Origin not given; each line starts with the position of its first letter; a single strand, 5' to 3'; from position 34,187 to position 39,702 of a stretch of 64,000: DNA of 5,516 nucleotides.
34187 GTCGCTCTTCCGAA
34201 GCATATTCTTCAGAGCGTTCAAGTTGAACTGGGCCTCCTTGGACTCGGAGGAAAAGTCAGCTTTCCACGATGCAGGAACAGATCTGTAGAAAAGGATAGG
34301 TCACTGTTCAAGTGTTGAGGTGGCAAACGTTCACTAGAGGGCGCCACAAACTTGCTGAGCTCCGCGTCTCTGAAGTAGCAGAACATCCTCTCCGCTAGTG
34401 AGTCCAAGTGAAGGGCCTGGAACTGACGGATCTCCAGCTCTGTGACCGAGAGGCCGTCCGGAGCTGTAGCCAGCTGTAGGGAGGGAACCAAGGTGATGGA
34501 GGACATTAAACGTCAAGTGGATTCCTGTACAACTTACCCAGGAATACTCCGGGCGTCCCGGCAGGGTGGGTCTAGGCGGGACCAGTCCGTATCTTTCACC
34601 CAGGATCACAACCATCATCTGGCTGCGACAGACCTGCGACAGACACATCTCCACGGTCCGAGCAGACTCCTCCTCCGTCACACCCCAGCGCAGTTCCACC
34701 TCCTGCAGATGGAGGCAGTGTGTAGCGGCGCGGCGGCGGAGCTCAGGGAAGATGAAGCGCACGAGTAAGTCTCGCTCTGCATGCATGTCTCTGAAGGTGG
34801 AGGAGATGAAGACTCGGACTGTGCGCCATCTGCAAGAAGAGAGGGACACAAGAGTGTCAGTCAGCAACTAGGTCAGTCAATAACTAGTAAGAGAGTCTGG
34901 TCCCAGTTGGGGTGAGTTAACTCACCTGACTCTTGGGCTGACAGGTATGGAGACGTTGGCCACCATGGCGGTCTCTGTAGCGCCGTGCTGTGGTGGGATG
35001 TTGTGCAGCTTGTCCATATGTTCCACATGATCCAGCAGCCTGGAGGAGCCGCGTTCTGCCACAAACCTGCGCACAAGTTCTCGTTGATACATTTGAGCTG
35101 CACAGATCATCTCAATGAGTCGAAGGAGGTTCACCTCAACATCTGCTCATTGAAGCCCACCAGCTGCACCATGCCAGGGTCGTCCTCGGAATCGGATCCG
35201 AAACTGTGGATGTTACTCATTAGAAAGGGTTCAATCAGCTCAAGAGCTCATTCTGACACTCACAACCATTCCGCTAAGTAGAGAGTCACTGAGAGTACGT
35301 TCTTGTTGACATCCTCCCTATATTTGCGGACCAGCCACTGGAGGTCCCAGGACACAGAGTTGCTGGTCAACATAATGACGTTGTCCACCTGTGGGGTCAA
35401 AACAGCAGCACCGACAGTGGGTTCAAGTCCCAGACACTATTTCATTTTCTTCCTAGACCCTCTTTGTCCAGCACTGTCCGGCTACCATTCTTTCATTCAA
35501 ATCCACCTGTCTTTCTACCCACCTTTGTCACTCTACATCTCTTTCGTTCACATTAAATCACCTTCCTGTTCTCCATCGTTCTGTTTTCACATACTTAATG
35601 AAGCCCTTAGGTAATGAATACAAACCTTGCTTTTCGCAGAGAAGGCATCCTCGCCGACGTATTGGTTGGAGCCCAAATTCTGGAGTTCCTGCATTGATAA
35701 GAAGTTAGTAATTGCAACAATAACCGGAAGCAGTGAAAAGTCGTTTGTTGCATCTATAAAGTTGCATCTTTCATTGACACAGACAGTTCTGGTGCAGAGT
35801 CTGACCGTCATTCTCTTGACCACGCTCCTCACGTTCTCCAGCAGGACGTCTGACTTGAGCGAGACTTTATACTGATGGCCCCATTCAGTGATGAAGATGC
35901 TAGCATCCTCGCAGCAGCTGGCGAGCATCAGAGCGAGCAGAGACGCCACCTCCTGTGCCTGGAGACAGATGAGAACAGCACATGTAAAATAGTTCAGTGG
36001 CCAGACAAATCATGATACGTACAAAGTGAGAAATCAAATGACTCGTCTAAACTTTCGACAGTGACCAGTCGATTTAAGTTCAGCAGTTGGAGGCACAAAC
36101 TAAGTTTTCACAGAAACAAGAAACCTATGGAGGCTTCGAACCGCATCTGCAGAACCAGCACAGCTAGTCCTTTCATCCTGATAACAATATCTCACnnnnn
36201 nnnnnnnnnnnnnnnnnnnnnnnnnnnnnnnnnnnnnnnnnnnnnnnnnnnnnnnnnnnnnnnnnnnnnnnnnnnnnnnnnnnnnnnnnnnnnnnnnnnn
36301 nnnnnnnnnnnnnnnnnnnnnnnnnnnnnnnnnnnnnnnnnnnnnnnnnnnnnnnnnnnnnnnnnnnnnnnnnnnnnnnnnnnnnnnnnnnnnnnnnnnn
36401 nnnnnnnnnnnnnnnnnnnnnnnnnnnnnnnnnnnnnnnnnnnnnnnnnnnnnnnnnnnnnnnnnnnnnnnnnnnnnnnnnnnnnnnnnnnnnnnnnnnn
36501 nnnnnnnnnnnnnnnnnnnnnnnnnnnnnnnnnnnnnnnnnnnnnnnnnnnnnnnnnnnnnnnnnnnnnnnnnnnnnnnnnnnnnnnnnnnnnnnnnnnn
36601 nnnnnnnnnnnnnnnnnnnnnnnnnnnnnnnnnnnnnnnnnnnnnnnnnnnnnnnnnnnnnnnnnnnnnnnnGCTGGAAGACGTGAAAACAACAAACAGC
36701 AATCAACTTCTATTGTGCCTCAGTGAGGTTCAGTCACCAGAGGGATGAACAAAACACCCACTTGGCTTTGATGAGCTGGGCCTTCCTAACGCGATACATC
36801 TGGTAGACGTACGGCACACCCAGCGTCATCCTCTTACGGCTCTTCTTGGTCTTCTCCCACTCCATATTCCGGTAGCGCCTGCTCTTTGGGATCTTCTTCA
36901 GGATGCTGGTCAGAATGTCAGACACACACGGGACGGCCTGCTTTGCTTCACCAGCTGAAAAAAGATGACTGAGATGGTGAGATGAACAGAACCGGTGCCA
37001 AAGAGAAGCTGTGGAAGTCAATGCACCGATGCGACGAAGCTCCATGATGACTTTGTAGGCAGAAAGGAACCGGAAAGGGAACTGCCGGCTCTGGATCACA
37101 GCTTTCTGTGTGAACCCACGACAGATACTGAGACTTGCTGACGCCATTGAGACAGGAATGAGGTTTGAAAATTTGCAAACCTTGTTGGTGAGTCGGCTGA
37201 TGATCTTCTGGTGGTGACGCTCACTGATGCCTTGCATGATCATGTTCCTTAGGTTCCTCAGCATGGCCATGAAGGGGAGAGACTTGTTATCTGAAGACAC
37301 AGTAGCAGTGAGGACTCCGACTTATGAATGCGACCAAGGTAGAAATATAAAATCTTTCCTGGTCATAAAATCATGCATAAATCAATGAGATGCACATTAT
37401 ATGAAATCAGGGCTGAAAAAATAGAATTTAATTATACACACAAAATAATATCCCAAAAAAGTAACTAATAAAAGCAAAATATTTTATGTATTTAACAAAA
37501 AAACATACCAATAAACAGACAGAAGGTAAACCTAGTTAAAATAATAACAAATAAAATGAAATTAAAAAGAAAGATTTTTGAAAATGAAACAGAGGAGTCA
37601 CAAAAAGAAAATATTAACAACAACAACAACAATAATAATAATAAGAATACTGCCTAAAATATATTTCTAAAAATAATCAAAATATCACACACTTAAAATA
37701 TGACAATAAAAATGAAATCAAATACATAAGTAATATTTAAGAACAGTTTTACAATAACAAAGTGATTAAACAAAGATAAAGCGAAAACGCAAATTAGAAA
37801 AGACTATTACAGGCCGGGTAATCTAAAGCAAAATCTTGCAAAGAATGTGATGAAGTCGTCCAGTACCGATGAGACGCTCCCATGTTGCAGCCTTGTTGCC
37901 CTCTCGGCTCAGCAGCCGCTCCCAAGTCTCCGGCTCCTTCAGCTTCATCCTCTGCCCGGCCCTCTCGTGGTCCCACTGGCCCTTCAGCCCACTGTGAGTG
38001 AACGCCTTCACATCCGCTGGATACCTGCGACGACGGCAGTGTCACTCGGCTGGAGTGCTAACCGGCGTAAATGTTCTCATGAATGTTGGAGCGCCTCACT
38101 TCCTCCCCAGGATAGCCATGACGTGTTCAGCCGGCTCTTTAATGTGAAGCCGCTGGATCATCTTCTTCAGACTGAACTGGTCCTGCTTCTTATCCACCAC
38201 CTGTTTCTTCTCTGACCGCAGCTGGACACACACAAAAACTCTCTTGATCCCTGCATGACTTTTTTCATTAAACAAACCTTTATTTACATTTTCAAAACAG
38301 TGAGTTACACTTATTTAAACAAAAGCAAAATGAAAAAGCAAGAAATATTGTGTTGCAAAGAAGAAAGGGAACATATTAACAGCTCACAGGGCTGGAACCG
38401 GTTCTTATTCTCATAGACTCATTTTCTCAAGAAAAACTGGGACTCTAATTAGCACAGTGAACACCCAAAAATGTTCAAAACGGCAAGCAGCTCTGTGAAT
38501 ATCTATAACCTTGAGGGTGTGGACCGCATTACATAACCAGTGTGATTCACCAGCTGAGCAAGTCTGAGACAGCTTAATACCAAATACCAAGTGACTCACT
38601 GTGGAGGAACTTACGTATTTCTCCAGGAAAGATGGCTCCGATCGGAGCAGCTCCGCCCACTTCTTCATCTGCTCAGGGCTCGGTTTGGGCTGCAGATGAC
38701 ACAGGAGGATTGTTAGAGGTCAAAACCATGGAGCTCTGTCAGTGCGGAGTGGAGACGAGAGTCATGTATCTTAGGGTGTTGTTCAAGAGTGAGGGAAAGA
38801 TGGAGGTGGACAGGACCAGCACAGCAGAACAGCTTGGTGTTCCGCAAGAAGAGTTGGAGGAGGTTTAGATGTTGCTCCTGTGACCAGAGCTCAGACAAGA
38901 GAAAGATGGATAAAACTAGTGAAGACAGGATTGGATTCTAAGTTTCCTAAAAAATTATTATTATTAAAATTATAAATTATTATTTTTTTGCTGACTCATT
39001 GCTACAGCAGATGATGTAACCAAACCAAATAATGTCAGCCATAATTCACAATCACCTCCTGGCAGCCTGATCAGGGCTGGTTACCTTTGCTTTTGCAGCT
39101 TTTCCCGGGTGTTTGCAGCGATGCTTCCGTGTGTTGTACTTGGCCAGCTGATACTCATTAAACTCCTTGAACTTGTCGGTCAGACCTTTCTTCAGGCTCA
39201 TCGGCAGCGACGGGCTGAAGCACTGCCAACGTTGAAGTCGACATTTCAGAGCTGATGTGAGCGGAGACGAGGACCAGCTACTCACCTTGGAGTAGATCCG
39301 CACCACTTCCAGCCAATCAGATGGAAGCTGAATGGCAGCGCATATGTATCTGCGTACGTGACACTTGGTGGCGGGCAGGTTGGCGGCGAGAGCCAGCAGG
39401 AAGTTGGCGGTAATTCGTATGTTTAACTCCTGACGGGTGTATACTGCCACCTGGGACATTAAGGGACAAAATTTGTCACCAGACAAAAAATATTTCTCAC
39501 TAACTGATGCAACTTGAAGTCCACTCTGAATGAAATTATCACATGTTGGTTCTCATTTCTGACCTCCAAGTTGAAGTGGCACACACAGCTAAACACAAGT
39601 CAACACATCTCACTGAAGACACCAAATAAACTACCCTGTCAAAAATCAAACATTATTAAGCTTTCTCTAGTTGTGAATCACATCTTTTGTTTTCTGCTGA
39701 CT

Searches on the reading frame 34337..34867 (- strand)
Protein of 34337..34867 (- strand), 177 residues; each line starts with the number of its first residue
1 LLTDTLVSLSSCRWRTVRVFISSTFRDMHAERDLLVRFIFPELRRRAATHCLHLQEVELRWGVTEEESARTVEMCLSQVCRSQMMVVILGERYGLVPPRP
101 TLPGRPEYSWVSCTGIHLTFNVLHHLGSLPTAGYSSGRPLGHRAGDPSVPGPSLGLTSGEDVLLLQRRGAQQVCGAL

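Call 6: search_protein_families(library=pfam, proteins=[window:34337-34867:-], max_evalue=0.01)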
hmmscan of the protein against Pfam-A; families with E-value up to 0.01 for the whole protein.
window:34337-34867:- (177 aa): 2 families
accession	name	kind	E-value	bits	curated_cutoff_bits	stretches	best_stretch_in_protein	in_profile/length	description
PF13271.11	DUF4062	-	9.9e-14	51.8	24.7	1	18-98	1-69/82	Domain of unknown function (DUF4062)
PF25022.1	NPHP3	-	0.0067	16.8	33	1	15-91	4-75/160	Nephrocystin-3 domain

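Call 8: find_homologous_proteins(query=window:34337-34867:-, max_evalue=1e-10)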
Query window:34337-34867:- (177 aa): 347 proteins with E <= 1e-10 among 527 candidates; the best 120 are listed.
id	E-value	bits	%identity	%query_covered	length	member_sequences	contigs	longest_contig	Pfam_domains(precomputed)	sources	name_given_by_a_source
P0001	1.1e-49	187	81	58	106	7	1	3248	PF13271.12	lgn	-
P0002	9.4e-49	183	80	58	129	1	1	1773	PF13271.12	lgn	-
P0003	1.8e-48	182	81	58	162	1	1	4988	PF13271.12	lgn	-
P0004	2.3e-48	182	81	56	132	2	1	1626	PF13271.12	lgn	-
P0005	1.0e-47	180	76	53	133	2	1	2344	PF13271.12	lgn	-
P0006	2.1e-47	179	80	58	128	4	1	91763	PF13271.12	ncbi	-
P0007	2.2e-47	179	76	58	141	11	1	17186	PF13271.12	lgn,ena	-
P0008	2.4e-47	179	73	63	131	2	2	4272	PF13271.12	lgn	-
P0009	2.4e-47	179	73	63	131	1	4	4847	PF13271.12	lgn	-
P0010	2.6e-47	179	73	63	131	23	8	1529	PF13271.12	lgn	-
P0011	3.1e-47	178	72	64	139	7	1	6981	PF13271.12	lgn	-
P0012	3.2e-47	178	76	60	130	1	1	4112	PF13271.12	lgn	-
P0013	3.4e-47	178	78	58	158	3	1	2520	PF13271.12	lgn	-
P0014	5.8e-47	178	73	63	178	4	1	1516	PF13271.12,PF19334.5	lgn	-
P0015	1.0e-45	173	75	59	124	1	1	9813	PF13271.12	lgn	-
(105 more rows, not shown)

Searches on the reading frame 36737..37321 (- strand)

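Call 6: search_protein_families(library=pfam, proteins=[window:36737-37321:-], max_evalue=0.01)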
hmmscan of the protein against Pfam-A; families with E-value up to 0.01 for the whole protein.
window:36737-37321:- (195 aa): 1 family
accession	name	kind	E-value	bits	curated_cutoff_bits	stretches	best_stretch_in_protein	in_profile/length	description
PF05731.17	TROVE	-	1.7e-20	74.1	23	2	11-66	298-354/442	TROVE domain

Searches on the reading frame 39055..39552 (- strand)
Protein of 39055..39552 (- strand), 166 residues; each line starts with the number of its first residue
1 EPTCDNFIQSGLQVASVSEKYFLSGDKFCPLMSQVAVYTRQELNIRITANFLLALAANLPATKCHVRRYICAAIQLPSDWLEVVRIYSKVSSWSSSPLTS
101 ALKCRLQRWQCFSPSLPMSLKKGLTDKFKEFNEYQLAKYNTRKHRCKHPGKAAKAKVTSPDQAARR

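Call 6: search_protein_families(library=pfam, proteins=[window:39055-39552:-], max_evalue=0.01)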
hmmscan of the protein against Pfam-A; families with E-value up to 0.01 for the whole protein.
window:39055-39552:- (166 aa): 1 family
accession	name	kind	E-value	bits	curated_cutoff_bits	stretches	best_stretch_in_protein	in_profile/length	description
PF05731.17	TROVE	-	3.9e-28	99.3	23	1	31-148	62-164/442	TROVE domain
